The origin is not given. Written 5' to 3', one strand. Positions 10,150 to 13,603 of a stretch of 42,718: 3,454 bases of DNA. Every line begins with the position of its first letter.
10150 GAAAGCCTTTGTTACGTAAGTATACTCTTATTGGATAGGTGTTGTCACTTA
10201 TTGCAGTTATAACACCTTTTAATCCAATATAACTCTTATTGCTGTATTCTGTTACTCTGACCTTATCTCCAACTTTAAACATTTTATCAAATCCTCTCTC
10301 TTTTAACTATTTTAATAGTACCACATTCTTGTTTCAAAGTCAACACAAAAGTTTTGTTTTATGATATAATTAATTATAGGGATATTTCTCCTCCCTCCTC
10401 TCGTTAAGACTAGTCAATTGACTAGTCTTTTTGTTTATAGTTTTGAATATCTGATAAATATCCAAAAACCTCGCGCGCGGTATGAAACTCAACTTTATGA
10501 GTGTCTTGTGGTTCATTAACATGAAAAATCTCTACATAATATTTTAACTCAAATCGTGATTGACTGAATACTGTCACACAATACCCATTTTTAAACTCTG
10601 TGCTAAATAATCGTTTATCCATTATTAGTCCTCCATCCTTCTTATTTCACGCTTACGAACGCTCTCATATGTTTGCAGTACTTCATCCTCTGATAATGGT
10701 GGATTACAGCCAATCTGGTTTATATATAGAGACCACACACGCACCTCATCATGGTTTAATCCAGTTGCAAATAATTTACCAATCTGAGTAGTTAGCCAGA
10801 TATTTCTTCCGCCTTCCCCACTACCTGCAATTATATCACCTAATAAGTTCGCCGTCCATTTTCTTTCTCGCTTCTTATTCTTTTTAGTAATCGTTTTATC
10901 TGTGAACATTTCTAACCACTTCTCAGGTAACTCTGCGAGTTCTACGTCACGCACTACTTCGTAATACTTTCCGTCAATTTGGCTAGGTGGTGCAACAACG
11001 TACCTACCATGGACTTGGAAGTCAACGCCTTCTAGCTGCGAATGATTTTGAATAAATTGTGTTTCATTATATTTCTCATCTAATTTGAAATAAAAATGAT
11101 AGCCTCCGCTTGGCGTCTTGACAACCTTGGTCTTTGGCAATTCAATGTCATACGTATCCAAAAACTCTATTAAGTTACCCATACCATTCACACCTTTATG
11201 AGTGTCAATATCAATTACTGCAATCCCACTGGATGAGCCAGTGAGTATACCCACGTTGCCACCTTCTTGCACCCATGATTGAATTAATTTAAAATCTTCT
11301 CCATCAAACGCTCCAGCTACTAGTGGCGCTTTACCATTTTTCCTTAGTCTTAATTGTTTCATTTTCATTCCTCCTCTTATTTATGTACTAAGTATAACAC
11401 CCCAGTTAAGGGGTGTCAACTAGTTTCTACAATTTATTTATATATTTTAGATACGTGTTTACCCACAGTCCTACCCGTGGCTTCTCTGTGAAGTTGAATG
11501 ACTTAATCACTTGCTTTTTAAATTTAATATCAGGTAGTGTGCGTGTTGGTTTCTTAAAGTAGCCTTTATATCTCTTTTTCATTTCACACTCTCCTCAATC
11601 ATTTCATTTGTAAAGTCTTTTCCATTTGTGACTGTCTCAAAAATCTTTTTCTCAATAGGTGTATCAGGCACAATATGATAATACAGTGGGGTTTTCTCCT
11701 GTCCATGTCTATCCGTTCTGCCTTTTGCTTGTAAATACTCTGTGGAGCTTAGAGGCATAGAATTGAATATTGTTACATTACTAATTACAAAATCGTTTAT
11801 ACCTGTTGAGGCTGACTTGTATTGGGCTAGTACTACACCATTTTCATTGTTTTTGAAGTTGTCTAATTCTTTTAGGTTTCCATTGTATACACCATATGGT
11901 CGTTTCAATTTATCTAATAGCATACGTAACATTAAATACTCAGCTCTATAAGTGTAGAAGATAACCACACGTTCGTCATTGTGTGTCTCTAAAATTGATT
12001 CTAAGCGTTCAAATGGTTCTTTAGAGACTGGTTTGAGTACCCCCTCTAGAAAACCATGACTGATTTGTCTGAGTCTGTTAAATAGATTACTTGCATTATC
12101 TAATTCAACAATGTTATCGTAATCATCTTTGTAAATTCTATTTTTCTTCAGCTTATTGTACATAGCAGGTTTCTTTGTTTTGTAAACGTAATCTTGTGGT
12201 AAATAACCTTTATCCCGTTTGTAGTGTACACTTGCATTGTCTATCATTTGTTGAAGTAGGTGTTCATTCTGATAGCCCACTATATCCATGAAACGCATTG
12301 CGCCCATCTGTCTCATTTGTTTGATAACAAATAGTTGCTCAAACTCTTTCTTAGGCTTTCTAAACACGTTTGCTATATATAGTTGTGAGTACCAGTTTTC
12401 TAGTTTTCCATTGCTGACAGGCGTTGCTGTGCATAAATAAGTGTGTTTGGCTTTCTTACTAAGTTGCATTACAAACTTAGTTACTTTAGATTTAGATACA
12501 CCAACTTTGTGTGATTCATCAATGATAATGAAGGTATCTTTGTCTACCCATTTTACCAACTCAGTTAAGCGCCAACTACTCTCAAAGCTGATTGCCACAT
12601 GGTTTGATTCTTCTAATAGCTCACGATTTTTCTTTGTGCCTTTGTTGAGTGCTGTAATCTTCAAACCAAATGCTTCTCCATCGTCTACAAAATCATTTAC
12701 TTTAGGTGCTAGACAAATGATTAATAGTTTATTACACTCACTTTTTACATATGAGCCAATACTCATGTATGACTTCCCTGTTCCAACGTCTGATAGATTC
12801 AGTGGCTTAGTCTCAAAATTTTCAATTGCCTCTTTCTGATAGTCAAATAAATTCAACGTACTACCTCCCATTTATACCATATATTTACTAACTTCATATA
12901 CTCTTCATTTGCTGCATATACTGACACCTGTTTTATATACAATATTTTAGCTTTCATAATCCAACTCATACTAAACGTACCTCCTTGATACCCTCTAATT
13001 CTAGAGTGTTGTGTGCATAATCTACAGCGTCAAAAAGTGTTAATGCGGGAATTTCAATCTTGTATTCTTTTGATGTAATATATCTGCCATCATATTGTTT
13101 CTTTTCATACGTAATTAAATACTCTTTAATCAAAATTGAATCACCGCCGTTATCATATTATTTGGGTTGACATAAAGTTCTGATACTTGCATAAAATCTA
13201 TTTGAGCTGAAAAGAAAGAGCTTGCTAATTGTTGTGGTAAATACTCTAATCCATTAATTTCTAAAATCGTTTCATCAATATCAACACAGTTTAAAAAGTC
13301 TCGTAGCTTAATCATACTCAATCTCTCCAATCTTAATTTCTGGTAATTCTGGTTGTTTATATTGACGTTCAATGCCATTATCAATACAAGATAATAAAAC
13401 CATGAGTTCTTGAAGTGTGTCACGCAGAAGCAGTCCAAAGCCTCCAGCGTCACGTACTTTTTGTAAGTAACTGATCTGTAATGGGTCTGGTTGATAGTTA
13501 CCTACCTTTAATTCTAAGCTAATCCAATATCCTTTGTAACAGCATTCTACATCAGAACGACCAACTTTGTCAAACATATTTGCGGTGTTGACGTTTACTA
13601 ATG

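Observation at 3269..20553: Early genes driven by a repeated, near-identical promoter + leader cassette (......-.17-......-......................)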

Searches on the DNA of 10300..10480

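Call 79: search_rna_families(source=window, start=10300, end=10480, threshold=evalue, max_evalue=10)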
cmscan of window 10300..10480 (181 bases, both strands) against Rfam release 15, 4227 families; matches with E-value up to 10: 8.
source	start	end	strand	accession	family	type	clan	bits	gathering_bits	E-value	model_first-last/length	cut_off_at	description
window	10354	10435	+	RF02877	NmsRb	Gene; sRNA;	-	24.1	52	0.05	1-91/91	no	Neisseria metabolic switch regulator b (RcoF1/NgncR163)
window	10385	10435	+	RF02278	Betaproteobacteria_toxic_sRNA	Gene; sRNA;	-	23.7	50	0.0053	1-64/64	no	Betaproteobacteria toxic small RNA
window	10369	10446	+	RF02579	tsr26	Gene; sRNA;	-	19.5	141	0.74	1-122/122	no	S. aureus tsr26 small RNA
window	10408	10431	+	RF00019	Y_RNA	Gene;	-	16.4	38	0.5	1-96/96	no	Y RNA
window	10338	10436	+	RF02846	Ref84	Gene; antisense;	-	15.9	52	9.4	1-87/87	no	Enterococcus sRNA 84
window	10300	10364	-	RF01473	rli41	Gene; sRNA;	-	13.4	55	0.92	1-66/494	3'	Listeria sRNA rli41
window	10405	10460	-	RF01416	NrrF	Gene; antisense;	-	11.8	60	3.6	101-160/160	no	NrrF RNA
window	10372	10398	-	RF01260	snR11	Gene; snRNA; snoRNA; HACA-box;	CL00022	8.3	42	7.8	213-239/260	no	Small nucleolar RNA snR11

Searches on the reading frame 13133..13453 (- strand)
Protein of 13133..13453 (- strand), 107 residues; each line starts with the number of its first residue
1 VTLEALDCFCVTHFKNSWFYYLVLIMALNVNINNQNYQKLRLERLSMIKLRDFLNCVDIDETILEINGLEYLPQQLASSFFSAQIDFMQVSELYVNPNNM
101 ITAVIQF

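Call 54: search_protein_families(library=pfam, max_evalue=0.01, proteins=[window:13133-13453:-])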
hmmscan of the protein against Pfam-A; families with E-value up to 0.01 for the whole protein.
window:13133-13453:- (107 aa): 0 families
